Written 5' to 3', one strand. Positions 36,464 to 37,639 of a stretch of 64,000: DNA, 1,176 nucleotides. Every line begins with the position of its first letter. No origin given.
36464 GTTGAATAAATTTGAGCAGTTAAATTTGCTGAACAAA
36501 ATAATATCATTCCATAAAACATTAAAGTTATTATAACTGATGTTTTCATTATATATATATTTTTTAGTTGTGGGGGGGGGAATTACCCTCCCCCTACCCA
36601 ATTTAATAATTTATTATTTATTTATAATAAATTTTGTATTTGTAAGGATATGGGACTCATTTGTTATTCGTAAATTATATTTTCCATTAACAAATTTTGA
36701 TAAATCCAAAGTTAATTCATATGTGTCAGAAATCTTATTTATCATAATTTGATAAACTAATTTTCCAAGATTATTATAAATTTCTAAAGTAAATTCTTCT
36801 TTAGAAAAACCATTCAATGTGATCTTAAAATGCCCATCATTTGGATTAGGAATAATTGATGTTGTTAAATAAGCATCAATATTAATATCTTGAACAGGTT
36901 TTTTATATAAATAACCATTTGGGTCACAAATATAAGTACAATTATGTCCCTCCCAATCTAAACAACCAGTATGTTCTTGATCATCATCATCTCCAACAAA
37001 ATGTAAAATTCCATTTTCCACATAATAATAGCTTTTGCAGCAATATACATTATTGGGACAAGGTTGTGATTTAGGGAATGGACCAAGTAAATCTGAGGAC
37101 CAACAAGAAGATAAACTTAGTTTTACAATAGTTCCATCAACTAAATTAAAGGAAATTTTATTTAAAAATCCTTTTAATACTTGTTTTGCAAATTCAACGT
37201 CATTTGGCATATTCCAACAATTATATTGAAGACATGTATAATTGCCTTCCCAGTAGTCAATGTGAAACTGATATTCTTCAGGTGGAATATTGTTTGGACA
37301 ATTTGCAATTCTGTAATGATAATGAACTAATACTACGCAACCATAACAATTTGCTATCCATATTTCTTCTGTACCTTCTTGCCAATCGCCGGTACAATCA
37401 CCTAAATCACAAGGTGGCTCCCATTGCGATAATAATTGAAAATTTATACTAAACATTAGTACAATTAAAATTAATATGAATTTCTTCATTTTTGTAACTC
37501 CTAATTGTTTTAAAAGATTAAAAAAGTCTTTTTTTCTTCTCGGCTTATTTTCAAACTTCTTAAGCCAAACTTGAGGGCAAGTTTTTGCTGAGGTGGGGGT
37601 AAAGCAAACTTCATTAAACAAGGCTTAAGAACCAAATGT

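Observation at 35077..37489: Duplicated two-gene module: Cys-rich secreted protein followed by BNR-repeat T9SS-CTD protein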

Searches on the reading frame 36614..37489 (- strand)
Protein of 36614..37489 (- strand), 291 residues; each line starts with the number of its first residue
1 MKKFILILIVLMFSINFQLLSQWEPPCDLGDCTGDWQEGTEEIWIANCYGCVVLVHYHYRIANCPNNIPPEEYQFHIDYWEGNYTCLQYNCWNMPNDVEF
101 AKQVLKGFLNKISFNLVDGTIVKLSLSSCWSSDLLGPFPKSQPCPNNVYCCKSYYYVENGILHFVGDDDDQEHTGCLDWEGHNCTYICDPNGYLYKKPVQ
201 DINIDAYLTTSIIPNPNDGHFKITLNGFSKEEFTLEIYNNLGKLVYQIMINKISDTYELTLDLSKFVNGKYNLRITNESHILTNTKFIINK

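Call 3: search_protein_families(library=pfam, proteins=[window:36614-37489:-], max_evalue=0.1)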
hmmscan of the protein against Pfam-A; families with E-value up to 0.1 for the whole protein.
window:36614-37489:- (291 aa): 4 families
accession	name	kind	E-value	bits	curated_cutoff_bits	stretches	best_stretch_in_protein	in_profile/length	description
PF18962.6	Por_Secre_tail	-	1e-11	45.4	27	1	212-289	1-75/75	Secretion system C-terminal sorting domain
PF11589.14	DUF3244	-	1.5e-06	28.5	25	1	208-247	54-93/96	Domain of unknown function (DUF3244)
PF13585.12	CHU_C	-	0.012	16.2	27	1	217-251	15-47/86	CHU_C Type IX secretion signal domain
PF13860.13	FlgD_ig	-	0.068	13.6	27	0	221-278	14-76/79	FlgD Ig-like domain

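Call 4: search_protein_families(library=ncbifam, proteins=[window:36614-37489:-], max_evalue=0.1)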
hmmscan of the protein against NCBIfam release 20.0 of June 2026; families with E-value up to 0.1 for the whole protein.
window:36614-37489:- (291 aa): 2 families
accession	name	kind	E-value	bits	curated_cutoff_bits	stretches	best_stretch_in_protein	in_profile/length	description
TIGR04183.1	Por_Secre_tail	domain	1.5e-09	37.7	23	1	212-290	1-72/72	T9SS type A sorting domain-containing protein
NF038113.1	T9SSA_dep_M36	equivalog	7.8e-05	21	885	1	210-290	793-869/869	T9SS-dependent M36 family metallopeptidase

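Call 12: find_homologous_proteins(query=window:36614-37489:-, max_evalue=0.01)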
Query window:36614-37489:- (291 aa): 5 proteins with E <= 0.01 among 318 candidates.
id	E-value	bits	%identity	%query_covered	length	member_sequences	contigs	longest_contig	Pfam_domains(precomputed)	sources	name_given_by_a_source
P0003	9.0e-205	697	100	100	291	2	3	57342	PF18962.8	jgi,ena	-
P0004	2.1e-153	528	75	100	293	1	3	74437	PF18962.8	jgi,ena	-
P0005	5.1e-95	336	50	100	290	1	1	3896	PF18962.8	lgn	-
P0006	2.0e-79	285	45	98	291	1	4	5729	PF18962.8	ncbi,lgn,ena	-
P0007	5.9e-74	267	45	100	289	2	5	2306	PF18962.8,PF11589.15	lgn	-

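Call 14: find_encoding_contigs(protein=P0004, flank=8000, max_places=3)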
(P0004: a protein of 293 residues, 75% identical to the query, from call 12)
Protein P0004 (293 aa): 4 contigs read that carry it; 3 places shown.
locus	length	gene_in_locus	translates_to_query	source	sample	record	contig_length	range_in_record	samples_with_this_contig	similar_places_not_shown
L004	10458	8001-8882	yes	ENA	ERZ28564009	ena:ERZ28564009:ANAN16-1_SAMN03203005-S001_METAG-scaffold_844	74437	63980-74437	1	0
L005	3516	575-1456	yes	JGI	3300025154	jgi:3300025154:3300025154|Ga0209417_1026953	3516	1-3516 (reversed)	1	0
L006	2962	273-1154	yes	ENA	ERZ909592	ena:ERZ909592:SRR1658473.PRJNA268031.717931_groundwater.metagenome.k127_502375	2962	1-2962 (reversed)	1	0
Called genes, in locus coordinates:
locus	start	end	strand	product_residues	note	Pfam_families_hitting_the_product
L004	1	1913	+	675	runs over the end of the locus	PF07715:Plug, PF00593:TonB_dep_Rec_b-barrel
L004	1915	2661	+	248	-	PF13398:Peptidase_M50B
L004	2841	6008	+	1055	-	PF07686:V-set (faint), PF13895:Ig_2 (faint), PF07679:I-set, PF13927:Ig_3, PF18962:Por_Secre_tail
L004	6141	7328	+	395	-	PF00557:Peptidase_M24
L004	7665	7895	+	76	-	-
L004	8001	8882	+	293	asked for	PF18962:Por_Secre_tail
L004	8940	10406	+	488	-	PF18962:Por_Secre_tail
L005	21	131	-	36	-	-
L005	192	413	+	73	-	-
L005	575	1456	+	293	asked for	PF18962:Por_Secre_tail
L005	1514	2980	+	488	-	PF18962:Por_Secre_tail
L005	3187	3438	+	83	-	-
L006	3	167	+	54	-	?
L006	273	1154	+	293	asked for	PF18962:Por_Secre_tail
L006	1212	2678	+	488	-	PF18962:Por_Secre_tail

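Call 15: find_encoding_contigs(protein=P0006, flank=8000, max_places=4)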
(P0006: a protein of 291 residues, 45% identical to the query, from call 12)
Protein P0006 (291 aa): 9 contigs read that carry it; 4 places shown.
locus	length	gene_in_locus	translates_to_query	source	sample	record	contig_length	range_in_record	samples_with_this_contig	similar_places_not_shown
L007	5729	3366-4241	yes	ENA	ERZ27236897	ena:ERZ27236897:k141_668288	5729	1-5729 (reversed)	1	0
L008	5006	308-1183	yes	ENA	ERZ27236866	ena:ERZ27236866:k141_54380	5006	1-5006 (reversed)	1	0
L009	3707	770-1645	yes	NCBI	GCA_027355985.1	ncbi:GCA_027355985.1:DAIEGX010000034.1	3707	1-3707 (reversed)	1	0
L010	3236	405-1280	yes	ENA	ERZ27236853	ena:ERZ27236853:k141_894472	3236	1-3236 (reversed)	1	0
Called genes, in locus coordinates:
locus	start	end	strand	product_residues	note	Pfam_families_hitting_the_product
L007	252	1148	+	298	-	PF13585:CHU_C (weak), PF18962:Por_Secre_tail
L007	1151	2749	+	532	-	PF18962:Por_Secre_tail (weak)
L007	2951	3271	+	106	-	-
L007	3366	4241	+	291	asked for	PF18962:Por_Secre_tail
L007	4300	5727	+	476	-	?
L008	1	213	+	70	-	?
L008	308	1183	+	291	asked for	PF18962:Por_Secre_tail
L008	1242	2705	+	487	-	-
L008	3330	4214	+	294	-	-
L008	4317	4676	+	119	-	-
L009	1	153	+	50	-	?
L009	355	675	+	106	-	-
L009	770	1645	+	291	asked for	PF18962:Por_Secre_tail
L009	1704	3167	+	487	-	-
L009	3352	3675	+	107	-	-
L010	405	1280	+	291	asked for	PF18962:Por_Secre_tail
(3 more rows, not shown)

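Call 59: find_encoding_contigs(protein=P0005, flank=6000, max_places=2)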
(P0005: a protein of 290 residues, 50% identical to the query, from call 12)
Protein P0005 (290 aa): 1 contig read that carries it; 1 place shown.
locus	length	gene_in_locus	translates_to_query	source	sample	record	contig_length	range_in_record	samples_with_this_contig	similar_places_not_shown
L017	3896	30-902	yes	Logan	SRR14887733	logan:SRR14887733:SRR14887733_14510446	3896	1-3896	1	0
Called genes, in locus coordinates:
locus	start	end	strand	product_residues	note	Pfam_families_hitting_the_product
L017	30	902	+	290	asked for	PF18962:Por_Secre_tail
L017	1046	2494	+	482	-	PF18962:Por_Secre_tail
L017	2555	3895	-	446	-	?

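Call 60: find_encoding_contigs(protein=P0007, flank=6000, max_places=2)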
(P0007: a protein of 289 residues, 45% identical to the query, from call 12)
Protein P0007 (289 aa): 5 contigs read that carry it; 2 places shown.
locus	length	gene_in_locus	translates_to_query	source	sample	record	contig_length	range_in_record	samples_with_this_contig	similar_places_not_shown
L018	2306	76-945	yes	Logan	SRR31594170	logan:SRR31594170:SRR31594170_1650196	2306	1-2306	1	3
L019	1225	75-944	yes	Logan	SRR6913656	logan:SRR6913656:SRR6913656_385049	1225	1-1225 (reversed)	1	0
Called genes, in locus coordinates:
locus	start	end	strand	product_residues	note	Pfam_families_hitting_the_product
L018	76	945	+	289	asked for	PF11589:DUF3244, PF18962:Por_Secre_tail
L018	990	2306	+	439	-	?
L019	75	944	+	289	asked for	PF11589:DUF3244, PF18962:Por_Secre_tail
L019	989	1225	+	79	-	?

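Call 92: predict_structure(alignment_id=A9)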
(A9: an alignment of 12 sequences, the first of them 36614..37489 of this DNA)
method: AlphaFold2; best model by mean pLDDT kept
length: 291 residues; sequences in the alignment: 12
mean_pLDDT: 78.0   pTM: 0.73
mean pLDDT of the five models: 78.0, 77.1, 75.6, 75.3, 73.8
residues with pLDDT >= 90: 38; 70-90: 188; 50-70: 51; < 50: 14
segments of 3 or more residues with pLDDT < 50: 199-206
pLDDT, mean of each block of 10 residues (from residue 1): 74 56 68 89 83 93 83 92 86 78 88 79 90 77 85 84 75 73 85 65 48 59 71 82 82 77 85 78 79 68
secondary structure, 60 per line:
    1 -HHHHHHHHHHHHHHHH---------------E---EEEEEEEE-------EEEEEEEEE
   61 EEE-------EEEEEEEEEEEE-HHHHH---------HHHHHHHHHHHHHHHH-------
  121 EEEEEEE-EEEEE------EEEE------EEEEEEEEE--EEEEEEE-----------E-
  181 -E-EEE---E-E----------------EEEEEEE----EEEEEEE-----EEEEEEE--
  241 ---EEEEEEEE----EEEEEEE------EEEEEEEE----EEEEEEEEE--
elements in order: H2-17 E37-44 E52-63 E71-82 H84-88 H98-113 E121-127 E129-133 E140-143 E150-158 E161-167 E184-186 E209-215 E220-226 E232-238 E244-251 E256-262 E269-276 E281-289

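Call 97: fold_search(model_id=the predicted structure, library=pdb)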
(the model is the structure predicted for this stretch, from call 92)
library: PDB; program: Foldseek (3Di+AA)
matches with E <= 10: 1430; with E <= 0.001: 3
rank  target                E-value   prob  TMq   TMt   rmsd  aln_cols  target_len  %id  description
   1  2xwx_A                4.4e-04  0.94  0.20  0.16  20.5       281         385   12  Vibrio cholerae colonization factor GbpA crystal structure (released 2011-11-16)
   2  4g5a_A                4.9e-04  1.00  0.25  0.66  10.6       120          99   18  Crystal structure of a putative member of duf 3244 protein family (BT_1867) from Bacteroides thetaiotaomicron VPI-5482 (released 2012-09-19)
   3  4ruw                  5.5e-04  0.72  0.18  0.14  17.3       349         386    6  The crystal structure of endonuclease/exonuclease/phosphatase from Beutenbergia cavernae DSM 12333 (released 2014-12-24)
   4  4tnv_f                1.1e-03  0.84  0.21  0.27  18.4       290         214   10  C. elegans glutamate-gated chloride channel (GluCl) in complex with Fab in a non-conducting conformation (released 2014-08-13)
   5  3ks0_J                1.4e-03  0.98  0.20  0.27  15.9       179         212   13  Crystal structure of the heme domain of flavocytochrome b2 in complex with Fab B2B4 (released 2010-05-26)
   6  2vkw_A                1.6e-03  0.98  0.22  0.31  15.9       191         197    9  Human NCAM, FN3 domains 1 and 2 (released 2008-02-26)
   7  5uv8_G                1.6e-03  0.72  0.20  0.22  21.7       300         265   10  Interleukin-3 Receptor Complex (released 2018-02-07)
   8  5eiq                  1.8e-03  0.96  0.22  0.31  15.9       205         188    9  Human OSCAR ligand-binding domain (released 2015-11-25)
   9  6flc_L                2.0e-03  0.80  0.21  0.27  17.8       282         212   14  2C8 Fab bound to EDIII of DenV 2 (released 2018-10-24)
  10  6mvh_A                2.1e-03  0.91  0.20  0.11  17.1       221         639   10  Crystal structure of FMN-binding beta-glucuronidase from Roseburia hominis (released 2019-01-30)
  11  9e69_B                2.2e-03  0.84  0.21  0.28  18.6       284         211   10  Antibody 5E10 (released 2025-07-16)
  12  8vev_D                2.5e-03  0.80  0.20  0.28  18.4       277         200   10  Structure of a mouse IgG antibody antigen-binding fragment (Fab) targeting N6-methyladenosine (m6A), an RNA modificati (released 2024-02-07)
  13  3s98                  2.6e-03  0.66  0.22  0.23  21.1       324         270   10  human IFNAR1 (released 2011-08-31)
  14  7u61_L                2.8e-03  0.97  0.21  0.28  16.4       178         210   13  Crystal Structure of Anti-Nicotine Antibody NIC311 Fab Complexed with Nicotine (released 2023-01-11)
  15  6mvg_C                2.9e-03  0.84  0.19  0.10  16.9       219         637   10  Crystal structure of FMN-binding beta-glucuronidase from Ruminococcus gnavus (released 2019-01-30)
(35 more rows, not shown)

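Call 100: search_protein_families(library=pfam, proteins=[L007:1151-2749:+, L017:1046-2494:+], max_evalue=0.01)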
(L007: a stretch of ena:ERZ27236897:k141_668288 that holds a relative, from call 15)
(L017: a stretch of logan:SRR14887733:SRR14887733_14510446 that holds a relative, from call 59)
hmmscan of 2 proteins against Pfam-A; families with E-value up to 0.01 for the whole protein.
L007:1151-2749:+ (532 aa): 4 families
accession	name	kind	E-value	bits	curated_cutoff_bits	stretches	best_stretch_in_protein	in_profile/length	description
PF18962.6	Por_Secre_tail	-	1.6e-05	25.5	27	1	460-524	2-68/75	Secretion system C-terminal sorting domain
PF02012.26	BNR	-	3.9e-05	23.4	27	0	167-176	2-11/12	BNR/Asp-box repeat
PF15902.12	Sortilin-Vps10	-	0.00011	21.5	33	1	323-430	4-104/446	Sortilin, neurotensin receptor 3,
PF14870.12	PSII_BNR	-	0.0019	18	27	0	349-402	19-74/303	Photosynthesis system II assembly factor YCF48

L017:1046-2494:+ (482 aa): 1 family
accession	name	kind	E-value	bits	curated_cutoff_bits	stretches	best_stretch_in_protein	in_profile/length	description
PF18962.6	Por_Secre_tail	-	9.6e-13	48.7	27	1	400-474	1-65/75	Secretion system C-terminal sorting domain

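Call 108: search_protein_families(library=padloc, proteins=[window:36614-37489:-], max_evalue=0.01)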
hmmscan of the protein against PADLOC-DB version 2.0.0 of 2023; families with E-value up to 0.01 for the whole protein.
window:36614-37489:- (291 aa): 0 families
